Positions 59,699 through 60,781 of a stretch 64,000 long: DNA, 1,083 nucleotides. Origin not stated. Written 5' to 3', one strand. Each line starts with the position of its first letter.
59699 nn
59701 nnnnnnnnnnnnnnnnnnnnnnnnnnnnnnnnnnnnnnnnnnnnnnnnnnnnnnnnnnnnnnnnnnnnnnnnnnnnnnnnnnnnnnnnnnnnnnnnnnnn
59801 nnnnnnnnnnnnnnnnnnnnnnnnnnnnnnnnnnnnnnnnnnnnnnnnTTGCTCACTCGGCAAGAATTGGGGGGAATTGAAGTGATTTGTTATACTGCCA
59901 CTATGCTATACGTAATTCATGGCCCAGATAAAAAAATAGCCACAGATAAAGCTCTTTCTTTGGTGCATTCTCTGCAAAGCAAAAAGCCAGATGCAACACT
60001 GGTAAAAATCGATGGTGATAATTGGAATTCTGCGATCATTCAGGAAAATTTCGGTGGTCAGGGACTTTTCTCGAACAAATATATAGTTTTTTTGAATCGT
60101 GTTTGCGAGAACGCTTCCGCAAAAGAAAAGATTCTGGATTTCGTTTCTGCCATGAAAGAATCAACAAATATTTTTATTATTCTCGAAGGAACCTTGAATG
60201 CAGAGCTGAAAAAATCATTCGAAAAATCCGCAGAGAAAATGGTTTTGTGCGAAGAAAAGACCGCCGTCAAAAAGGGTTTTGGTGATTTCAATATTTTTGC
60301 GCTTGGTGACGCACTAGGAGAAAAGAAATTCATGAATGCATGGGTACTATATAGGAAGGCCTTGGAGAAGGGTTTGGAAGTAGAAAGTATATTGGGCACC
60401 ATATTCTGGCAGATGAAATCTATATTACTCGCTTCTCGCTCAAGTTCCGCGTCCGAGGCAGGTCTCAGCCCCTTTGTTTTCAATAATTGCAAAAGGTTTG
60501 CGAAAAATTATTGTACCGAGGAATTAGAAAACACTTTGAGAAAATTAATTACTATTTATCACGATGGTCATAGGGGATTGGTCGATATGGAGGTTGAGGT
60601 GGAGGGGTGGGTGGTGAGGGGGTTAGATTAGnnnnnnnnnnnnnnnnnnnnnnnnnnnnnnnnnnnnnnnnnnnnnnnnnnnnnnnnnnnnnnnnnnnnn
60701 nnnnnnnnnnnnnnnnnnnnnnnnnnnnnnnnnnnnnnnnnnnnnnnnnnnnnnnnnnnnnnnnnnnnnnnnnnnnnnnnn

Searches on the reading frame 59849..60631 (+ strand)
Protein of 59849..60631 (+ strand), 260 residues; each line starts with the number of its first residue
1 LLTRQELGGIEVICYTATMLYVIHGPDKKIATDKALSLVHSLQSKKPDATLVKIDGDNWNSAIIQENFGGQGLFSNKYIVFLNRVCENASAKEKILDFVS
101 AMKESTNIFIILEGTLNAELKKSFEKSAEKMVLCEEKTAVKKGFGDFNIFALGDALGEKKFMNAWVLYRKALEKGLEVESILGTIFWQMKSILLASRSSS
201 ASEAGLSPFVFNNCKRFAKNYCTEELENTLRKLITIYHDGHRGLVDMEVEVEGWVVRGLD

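Call 70: search_protein_families(library=pfam, proteins=[window:59849-60631:+], max_evalue=0.00001)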
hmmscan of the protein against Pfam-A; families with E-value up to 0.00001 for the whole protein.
window:59849-60631:+ (260 aa): 1 family
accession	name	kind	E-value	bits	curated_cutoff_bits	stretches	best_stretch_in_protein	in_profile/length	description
PF21694.2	DNA_pol3_delta_C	-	1.1e-07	32.3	27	1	148-252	3-115/121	DNA polymerase III delta subunit, C-terminal domain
